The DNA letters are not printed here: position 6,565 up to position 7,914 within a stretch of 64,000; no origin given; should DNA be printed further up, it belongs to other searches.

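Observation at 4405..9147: Type III PKS embedded in an unusual five-gene operon: aminotransferase / type III PKS / FAD oxidoreductase / YceI / cytochrome c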

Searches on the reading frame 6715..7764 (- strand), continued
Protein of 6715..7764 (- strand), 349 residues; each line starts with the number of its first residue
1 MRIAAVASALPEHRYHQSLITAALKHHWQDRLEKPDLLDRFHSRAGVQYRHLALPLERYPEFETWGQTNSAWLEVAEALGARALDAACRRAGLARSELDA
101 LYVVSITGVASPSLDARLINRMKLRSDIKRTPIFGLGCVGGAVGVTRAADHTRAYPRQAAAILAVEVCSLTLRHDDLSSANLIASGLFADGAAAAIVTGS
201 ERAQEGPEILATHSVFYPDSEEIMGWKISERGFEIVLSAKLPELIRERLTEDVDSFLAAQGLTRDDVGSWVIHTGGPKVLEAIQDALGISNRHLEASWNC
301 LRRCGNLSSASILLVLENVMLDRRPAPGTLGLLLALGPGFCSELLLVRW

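Call 33: search_dna_similar(query=window:6715-7764:-, collection=plasmids, mode=protein, max_rows=30, max_evalue=1e-30)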
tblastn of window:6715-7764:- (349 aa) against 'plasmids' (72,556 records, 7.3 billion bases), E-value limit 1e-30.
Records with a match: 65; places in all: 65; records where one place covers at least 80% of the query: 64.
Best place of each record, by identity: <60% 65.
By first word of the organism name: Rhizobium 43; Azospirillum 3; Streptomyces 2; Stenotrophomonas 2; Sphingomonas 2; Alloyangia 2; Phyllobacterium 2; Nonomuraea 1; Lysinibacillus 1; Brevibacillus 1; and 6 more.
By predicted mobility (MOB-suite, as given by PLSDB): conjugative 41; non-mobilizable 23; mobilizable 1.
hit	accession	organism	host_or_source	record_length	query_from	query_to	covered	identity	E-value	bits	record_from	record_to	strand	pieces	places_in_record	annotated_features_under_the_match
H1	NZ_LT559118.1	Nonomuraea gerenzanensis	-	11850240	1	349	100%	48.4%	9e-69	240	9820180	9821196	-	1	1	none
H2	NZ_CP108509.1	Streptomyces sp. NBC_01237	-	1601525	2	349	100%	48.4%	3e-79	270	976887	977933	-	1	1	none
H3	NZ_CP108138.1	Streptomyces sp. NBC_00184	-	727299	2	349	100%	47.0%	3e-76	262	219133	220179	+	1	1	3-oxoacyl-[acyl-carrier-protein] synthase III C-terminal ...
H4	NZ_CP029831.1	Azospirillum ramasamyi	single cell,Cow dung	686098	2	320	91%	40.5%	3e-49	184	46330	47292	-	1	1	3-oxoacyl-[acyl-carrier-protein] synthase III C-terminal ...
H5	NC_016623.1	Azospirillum lipoferum 4B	-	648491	2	320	91%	39.9%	6e-48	180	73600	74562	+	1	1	3-oxoacyl-[acyl-carrier-protein] synthase III C-terminal ...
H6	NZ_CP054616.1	Azospirillum oryzae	cell culture,soil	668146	2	320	91%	38.0%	9e-46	174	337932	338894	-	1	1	3-oxoacyl-[acyl-carrier-protein] synthase III C-terminal ...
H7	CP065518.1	Stenotrophomonas rhizophila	Kandelia candel (mangrove),cell culture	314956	2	349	100%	34.7%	2e-45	173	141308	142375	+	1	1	none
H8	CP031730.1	Stenotrophomonas rhizophila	Nusuttodinium aeruginosum,whole organism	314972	2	349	100%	34.7%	2e-45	173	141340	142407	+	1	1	type III polyketide synthase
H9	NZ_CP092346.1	Rhizobium gallicum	Phaseolus vulgaris,Cell culture,nodule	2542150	1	320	92%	37.4%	1e-48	182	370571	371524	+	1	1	none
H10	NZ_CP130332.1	Lysinibacillus fusiformis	Winter wheat (Triticum ...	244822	2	349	100%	34.2%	3e-44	169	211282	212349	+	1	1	3-oxoacyl-[acyl-carrier-protein] synthase III C-terminal ...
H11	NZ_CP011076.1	Brevibacillus laterosporus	Oryza sativa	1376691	2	317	91%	36.6%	4e-40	157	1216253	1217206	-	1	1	none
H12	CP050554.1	Rhizobium leguminosarum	Vicia sativa,cell culture,root nodule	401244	1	320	91%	35.2%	4e-34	171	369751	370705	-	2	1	none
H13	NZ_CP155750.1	Sphingomonas parapaucimobilis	Chinese cabbage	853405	5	317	90%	35.7%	8e-42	162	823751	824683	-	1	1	3-oxoacyl-[acyl-carrier-protein] synthase III C-terminal ...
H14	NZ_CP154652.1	Alloyangia pacifica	-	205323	5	320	91%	34.9%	6e-36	145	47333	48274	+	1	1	type III polyketide synthase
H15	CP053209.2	Rhizobium leguminosarum bv. trifolii TA1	Trifolium spumosum L. (Annual ...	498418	1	320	92%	34.4%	2e-42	164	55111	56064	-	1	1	type III polyketide synthase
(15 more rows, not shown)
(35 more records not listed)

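Call 34: get_annotated_region(hit=H3, flank=5000)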
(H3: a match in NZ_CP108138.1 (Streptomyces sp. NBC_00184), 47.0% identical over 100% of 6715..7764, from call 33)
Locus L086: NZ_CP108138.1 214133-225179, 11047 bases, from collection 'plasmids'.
description: Streptomyces sp. NBC_00184 plasmid unnamed1, complete sequence
organism: Streptomyces sp. NBC_00184 (NCBI taxid 2975673)
taxonomy: Bacteria; Actinomycetota; Actinomycetes; Kitasatosporales; Streptomycetaceae; Streptomyces; Streptomyces sp. NBC 00184
host: -; source: -; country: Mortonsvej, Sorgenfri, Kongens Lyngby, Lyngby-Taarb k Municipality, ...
typing (MOB-suite, as given by PLSDB): non-mobilizable
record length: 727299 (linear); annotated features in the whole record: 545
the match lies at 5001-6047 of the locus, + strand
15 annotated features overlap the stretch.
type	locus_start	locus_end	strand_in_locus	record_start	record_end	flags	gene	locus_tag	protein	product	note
CDS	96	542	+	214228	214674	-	-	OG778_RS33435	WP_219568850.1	adenylyltransferase/cytidyltransferase family protein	-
CDS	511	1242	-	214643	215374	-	-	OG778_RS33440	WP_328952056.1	CDP-alcohol phosphatidyltransferase family protein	GO:0008654 - phospholipid biosynthetic process [Evidence IEA]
CDS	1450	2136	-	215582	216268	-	-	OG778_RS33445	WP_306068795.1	ribonuclease H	-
CDS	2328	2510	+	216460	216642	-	-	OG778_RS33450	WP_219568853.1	DUF6381 family protein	-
CDS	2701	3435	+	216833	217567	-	-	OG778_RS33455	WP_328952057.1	SDR family oxidoreductase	-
CDS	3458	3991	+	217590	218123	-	-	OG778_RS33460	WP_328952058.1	HAD domain-containing protein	-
CDS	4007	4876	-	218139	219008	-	-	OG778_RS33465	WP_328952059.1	UbiA family prenyltransferase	-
CDS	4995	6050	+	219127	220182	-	-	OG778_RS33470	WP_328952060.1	3-oxoacyl-[acyl-carrier-protein] synthase III C-terminal domain-containing protein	-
CDS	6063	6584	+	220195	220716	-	-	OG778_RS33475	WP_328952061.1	isoprenylcysteine carboxylmethyltransferase family protein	GO:0006481 - C-terminal protein methylation [Evidence IEA]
CDS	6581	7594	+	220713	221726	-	-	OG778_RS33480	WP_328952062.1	FAD-dependent monooxygenase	-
CDS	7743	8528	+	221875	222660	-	-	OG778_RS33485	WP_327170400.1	SAM-dependent methyltransferase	-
CDS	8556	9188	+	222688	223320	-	-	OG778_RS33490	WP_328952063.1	class I SAM-dependent methyltransferase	-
CDS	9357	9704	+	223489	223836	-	-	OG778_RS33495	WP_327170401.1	DoxX family protein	-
CDS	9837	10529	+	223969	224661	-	-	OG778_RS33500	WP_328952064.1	hypothetical protein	-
CDS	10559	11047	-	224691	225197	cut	-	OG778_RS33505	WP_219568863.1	MarR family transcriptional regulator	-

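Call 35: get_annotated_region(hit=H4, flank=6000)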
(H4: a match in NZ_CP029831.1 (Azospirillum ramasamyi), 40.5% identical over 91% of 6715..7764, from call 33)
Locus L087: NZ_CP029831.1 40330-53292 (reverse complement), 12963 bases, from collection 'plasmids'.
description: Azospirillum ramasamyi strain M2T2B2 plasmid unnamed7, complete sequence
organism: Azospirillum ramasamyi (NCBI taxid 682998)
taxonomy: Bacteria; Pseudomonadota; Alphaproteobacteria; Rhodospirillales; Azospirillaceae; Azospirillum; Azospirillum ramasamyi
host: -; source: single cell,Cow dung; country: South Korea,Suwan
typing (MOB-suite, as given by PLSDB): non-mobilizable
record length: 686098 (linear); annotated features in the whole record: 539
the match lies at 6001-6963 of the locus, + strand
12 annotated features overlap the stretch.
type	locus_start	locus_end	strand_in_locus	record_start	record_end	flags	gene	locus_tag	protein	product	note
CDS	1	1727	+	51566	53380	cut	-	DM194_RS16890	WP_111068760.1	nickel-dependent hydrogenase large subunit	-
CDS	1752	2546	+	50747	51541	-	cybH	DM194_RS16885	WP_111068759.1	Ni/Fe-hydrogenase, b-type cytochrome subunit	GO:0022904 - respiratory electron transport chain [Evidence IEA]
CDS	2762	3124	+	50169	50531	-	-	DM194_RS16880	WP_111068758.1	hypothetical protein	-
CDS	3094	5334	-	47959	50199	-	hypF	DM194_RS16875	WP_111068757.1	carbamoyltransferase HypF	GO:0036211 - protein modification process [Evidence IEA]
CDS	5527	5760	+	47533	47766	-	-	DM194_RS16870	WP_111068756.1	hypothetical protein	-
CDS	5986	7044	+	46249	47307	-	-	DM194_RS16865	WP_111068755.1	3-oxoacyl-[acyl-carrier-protein] synthase III C-terminal domain-containing protein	-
CDS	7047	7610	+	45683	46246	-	-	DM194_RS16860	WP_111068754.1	isoprenylcysteine carboxylmethyltransferase family protein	GO:0006481 - C-terminal protein methylation [Evidence IEA]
CDS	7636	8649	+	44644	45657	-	-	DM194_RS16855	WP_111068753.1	SDR family oxidoreductase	-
CDS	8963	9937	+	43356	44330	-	-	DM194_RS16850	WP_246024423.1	C4-dicarboxylate TRAP transporter substrate-binding protein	-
CDS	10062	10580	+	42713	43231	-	-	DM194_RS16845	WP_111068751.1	TRAP transporter small permease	-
CDS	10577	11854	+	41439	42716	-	-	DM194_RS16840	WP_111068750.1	TRAP transporter large permease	GO:0008643 - carbohydrate transport [Evidence IEA]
CDS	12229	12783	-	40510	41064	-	mog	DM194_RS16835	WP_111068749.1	molybdopterin adenylyltransferase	GO:0006777 - Mo-molybdopterin cofactor biosynthetic process [Evidence IEA]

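Call 41: search_solved_structures(query=window:6715-7764:-, max_evalue=1e-30, show_alignments=5)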
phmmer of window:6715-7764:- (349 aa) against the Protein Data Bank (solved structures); distinct sequences matched with E-value up to 1e-30: 6.
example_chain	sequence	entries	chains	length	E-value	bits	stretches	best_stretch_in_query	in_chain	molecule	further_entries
4jao_D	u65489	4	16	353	3.4e-92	312.4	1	3-349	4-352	Alpha-pyrone synthesis polyketide synthase-like Pks11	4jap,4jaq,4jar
4jat_A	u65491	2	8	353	9.1e-91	307.7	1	3-349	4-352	Alpha-pyrone synthesis polyketide synthase-like Pks11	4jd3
8ysp_A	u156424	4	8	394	7.8e-59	202.7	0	181-349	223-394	CylI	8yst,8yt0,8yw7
1u0m_A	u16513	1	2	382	9.4e-42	146.6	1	9-349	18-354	putative polyketide synthase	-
2h84_A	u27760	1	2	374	7.4e-37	130.5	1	9-343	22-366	Steely1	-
4b0n_A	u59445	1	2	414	1.9e-34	122.6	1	84-348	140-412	POLYKETIDE SYNTHASE III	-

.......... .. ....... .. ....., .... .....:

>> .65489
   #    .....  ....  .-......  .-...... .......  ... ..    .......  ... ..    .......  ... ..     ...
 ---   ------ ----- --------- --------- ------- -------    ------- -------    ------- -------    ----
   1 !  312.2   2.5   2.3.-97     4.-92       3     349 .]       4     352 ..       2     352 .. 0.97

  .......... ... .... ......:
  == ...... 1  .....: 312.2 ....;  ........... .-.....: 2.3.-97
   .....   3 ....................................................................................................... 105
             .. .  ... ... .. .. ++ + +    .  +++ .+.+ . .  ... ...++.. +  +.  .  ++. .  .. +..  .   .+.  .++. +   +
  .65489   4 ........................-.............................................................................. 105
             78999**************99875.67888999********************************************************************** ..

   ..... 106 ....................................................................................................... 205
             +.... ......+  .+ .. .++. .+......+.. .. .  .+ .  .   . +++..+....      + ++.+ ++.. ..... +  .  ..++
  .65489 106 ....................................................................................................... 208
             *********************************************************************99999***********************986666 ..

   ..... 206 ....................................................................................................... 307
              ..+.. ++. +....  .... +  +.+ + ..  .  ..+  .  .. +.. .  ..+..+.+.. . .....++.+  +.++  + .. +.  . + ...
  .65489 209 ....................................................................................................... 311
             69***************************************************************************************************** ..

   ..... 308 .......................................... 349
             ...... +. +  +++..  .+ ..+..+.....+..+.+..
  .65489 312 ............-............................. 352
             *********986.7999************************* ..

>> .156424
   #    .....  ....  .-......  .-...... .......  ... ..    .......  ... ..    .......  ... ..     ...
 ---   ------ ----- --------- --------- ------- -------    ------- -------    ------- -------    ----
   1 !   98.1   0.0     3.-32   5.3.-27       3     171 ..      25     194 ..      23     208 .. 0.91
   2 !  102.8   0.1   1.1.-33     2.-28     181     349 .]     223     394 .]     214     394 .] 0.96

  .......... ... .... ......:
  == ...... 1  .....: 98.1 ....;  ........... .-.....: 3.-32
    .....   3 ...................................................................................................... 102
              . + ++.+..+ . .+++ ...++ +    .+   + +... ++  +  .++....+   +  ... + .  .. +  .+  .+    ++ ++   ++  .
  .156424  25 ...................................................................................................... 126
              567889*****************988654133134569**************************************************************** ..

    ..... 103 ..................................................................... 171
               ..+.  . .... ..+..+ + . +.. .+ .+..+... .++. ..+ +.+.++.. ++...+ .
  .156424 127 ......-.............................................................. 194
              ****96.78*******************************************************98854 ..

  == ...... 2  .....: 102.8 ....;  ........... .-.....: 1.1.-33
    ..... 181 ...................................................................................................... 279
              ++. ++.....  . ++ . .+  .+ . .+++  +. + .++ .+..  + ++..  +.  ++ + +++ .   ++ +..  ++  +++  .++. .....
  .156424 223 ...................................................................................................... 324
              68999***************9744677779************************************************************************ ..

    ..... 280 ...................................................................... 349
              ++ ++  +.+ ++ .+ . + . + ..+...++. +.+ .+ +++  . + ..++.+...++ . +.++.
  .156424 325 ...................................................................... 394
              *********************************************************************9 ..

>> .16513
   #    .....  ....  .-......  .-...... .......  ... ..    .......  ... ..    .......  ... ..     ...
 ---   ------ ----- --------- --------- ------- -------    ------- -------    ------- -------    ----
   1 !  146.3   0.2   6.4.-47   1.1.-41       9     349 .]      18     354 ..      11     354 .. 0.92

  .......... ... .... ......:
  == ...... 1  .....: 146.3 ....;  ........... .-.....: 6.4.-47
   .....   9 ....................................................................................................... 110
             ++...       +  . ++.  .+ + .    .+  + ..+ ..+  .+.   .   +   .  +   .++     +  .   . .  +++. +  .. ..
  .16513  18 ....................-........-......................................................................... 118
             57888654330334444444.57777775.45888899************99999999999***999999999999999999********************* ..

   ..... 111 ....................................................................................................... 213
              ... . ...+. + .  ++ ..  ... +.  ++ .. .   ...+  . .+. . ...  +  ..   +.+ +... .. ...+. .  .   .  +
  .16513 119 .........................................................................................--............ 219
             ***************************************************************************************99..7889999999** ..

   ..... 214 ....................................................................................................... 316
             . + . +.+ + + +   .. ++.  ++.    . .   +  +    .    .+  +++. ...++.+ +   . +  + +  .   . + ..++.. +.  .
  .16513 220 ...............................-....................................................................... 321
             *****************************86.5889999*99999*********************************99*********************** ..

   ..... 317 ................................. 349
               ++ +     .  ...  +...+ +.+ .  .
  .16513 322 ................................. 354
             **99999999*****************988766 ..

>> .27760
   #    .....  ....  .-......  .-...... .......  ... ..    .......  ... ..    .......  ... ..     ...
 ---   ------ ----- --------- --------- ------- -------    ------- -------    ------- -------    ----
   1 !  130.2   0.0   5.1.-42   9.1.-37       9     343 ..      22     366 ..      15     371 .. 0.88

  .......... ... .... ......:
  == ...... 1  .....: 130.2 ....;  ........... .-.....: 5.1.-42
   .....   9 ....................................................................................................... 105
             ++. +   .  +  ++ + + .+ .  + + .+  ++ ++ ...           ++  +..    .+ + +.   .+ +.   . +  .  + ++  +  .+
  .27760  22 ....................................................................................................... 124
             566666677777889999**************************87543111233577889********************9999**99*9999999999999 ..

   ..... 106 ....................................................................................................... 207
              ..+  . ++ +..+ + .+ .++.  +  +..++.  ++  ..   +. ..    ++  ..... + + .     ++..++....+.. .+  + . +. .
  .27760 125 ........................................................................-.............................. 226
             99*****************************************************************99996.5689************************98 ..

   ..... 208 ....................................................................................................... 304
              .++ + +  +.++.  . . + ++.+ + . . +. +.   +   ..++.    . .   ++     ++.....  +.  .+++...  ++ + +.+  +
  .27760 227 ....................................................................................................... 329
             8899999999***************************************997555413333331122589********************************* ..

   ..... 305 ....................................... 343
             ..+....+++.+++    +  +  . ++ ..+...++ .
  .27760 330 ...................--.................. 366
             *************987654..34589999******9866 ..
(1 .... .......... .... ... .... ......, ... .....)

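Call 49: find_encoding_contigs(protein=P0003, flank=8000, max_places=3)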
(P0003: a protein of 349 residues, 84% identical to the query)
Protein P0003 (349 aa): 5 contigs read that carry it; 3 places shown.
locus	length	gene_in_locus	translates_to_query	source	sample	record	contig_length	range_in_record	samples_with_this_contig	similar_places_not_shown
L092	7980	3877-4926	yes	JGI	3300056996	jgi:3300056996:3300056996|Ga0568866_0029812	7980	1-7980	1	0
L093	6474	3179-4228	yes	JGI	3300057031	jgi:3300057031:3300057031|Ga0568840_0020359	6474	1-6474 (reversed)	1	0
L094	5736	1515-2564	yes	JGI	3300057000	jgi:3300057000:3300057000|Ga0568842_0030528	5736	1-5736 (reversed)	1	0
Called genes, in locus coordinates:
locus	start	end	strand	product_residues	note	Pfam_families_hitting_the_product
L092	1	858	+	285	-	PF00672:HAMP, PF00512:HisKA, PF02518:HATPase_c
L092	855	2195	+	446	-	PF00072:Response_reg, PF00158:Sigma54_activat, PF14532:Sigma54_activ_2, PF07728:AAA_5 (weak), PF25601:AAA_lid_14, PF02954:HTH_8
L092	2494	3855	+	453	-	PF00202:Aminotran_3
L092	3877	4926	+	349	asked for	PF00195:Chal_sti_synt_N, PF08392:FAE1_CUT1_RppA, PF02797:Chal_sti_synt_C, PF08541:ACP_syn_III_C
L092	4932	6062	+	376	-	PF00890:FAD_binding_2 (weak), PF01266:DAO (weak), PF01494:FAD_binding_3, PF07992:Pyr_redox_2 (faint)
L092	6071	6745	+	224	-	PF04264:YceI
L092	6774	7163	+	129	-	PF00034:Cytochrom_C, PF13442:Cytochrome_CBB3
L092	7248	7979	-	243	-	?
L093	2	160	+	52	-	?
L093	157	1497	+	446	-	PF00072:Response_reg, PF00158:Sigma54_activat, PF14532:Sigma54_activ_2, PF07728:AAA_5 (weak), PF25601:AAA_lid_14, PF02954:HTH_8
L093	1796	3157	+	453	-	PF00202:Aminotran_3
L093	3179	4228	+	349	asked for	PF00195:Chal_sti_synt_N, PF08392:FAE1_CUT1_RppA, PF02797:Chal_sti_synt_C, PF08541:ACP_syn_III_C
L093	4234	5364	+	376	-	PF00890:FAD_binding_2 (weak), PF01266:DAO (weak), PF01494:FAD_binding_3, PF07992:Pyr_redox_2 (faint)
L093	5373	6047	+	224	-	PF04264:YceI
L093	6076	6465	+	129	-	PF00034:Cytochrom_C, PF13442:Cytochrome_CBB3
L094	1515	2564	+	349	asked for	PF00195:Chal_sti_synt_N, PF08392:FAE1_CUT1_RppA, PF02797:Chal_sti_synt_C, PF08541:ACP_syn_III_C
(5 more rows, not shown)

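Call 50: find_encoding_contigs(protein=P0004, flank=8000, max_places=2)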
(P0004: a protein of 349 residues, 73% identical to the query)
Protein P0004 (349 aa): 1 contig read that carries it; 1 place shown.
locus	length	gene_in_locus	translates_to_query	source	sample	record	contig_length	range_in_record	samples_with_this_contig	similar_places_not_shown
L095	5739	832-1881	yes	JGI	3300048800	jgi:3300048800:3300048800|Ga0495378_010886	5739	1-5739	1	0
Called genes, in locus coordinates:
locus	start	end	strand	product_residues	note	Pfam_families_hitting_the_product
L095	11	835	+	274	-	PF13428:TPR_14 (faint)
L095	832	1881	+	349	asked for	PF00195:Chal_sti_synt_N, PF08392:FAE1_CUT1_RppA, PF02797:Chal_sti_synt_C, PF08541:ACP_syn_III_C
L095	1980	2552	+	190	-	PF04264:YceI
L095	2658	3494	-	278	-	-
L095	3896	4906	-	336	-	PF13358:DDE_3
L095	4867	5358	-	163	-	PF13592:HTH_33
